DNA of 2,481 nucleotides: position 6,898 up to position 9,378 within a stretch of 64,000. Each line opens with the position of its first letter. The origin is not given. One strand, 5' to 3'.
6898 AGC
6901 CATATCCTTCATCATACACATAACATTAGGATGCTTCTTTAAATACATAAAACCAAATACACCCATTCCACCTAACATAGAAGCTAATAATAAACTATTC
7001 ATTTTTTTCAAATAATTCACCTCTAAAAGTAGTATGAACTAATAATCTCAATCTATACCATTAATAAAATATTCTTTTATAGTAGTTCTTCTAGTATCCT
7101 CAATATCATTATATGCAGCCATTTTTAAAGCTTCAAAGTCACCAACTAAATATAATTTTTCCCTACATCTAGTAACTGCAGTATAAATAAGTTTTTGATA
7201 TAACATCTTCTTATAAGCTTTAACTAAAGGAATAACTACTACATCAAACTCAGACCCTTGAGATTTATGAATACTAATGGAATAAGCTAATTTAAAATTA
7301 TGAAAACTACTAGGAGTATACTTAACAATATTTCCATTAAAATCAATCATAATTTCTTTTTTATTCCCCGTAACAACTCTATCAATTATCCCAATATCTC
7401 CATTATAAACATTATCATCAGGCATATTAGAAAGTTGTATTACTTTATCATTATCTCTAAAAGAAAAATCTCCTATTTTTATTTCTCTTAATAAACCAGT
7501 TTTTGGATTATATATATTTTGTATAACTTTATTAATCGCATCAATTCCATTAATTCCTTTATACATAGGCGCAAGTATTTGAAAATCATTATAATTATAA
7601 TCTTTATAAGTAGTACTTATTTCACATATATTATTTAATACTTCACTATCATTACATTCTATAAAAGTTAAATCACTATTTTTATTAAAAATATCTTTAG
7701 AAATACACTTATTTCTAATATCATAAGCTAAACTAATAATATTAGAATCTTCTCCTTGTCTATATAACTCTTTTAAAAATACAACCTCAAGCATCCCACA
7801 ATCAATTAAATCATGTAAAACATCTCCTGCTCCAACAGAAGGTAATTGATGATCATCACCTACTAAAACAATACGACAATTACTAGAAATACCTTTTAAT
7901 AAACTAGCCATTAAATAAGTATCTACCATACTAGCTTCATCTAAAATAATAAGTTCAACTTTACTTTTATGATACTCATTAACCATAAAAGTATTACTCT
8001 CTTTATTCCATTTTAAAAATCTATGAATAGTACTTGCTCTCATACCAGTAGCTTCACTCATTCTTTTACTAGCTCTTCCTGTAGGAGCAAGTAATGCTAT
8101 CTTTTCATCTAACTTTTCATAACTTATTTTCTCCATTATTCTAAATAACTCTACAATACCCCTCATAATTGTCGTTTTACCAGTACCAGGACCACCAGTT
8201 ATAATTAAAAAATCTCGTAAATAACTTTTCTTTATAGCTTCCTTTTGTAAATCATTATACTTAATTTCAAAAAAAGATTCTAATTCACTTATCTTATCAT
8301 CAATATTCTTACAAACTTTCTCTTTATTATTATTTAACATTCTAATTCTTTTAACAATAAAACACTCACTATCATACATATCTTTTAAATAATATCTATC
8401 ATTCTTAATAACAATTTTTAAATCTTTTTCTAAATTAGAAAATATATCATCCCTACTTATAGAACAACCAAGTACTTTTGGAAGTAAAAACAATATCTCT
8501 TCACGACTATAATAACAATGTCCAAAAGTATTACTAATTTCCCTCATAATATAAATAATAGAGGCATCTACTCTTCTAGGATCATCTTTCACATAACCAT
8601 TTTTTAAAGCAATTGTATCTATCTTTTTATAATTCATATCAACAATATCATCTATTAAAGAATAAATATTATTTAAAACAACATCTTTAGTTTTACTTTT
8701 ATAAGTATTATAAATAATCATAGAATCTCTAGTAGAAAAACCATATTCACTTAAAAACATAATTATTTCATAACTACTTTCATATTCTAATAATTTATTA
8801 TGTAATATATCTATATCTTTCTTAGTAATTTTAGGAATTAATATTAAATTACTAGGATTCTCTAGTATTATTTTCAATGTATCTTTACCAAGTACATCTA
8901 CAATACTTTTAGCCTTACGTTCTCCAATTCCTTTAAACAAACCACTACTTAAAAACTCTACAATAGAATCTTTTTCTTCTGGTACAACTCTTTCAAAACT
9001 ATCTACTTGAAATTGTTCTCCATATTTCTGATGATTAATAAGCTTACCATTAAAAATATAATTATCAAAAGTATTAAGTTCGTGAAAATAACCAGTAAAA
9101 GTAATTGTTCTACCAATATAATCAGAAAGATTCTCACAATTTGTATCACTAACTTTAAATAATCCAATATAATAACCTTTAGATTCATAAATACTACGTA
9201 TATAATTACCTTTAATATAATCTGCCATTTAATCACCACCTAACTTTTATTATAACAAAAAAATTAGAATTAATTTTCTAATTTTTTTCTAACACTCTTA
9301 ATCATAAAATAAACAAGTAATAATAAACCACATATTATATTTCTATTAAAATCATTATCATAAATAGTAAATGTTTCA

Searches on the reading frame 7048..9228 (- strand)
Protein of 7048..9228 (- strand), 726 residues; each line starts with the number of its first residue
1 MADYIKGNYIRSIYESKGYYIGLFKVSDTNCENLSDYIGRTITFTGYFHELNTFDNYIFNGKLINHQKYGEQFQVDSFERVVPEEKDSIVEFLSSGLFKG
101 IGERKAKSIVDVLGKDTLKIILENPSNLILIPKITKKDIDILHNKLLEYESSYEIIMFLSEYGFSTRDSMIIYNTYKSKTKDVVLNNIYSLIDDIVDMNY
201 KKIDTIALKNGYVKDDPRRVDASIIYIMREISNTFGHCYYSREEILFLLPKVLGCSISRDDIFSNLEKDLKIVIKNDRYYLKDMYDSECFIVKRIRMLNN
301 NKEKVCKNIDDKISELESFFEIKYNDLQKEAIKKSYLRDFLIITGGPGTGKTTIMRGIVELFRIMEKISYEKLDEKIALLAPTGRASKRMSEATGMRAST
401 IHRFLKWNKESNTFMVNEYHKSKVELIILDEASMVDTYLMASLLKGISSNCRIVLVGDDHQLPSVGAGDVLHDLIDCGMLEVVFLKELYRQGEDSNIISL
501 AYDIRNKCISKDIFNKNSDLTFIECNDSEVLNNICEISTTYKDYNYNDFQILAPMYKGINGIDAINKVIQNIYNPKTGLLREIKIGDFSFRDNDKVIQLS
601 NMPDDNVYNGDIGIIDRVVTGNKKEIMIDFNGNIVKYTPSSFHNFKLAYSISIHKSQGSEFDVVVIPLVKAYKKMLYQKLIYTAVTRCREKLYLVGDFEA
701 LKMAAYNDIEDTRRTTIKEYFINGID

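Call 53: search_protein_families(library=pfam, proteins=[window:7048-9228:-], max_evalue=0.0001)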
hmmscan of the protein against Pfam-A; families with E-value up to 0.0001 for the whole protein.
window:7048-9228:- (726 aa): 10 families
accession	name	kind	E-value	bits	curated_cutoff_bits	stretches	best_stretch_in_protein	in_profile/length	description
PF13245.12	AAA_19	-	2.5e-41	141.4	25.1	1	328-466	1-133/134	AAA domain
PF13604.12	AAA_30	-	6e-39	134.2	27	1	324-510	2-174/191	AAA domain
PF14490.11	HHH_RecD2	-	2.1e-26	92.1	27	1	150-239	3-92/92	ATP-dependent RecD2 DNA helicase HHH domain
PF13538.12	UvrD_C_2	-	8.6e-17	61.2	27.4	1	647-695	1-52/52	UvrD-like helicase C-terminal domain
PF18335.7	SH3_13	-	7.3e-16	58.1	41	1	565-630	1-65/65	ATP-dependent RecD-like DNA helicase SH3 domain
PF23139.1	OB_YrrC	-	1.3e-14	54.3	27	1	3-83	2-76/76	ATP-dependent DNA helicase YrrC, OB-fold domain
PF13086.12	AAA_11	-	3.2e-10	40.7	27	0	323-377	1-55/257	AAA domain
PF01443.25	Viral_helicase1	-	2.8e-09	37.6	21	0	342-496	2-132/228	Viral superfamily 1 RNA helicase core domain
PF00580.27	UvrD-helicase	-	2.4e-05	24.6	23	0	325-393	2-64/271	UvrD/REP helicase N-terminal domain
PF09848.15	SLFN-g3_helicase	-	5.7e-05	23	24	0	340-434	3-90/354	Schlafen group 3, DNA/RNA helicase domain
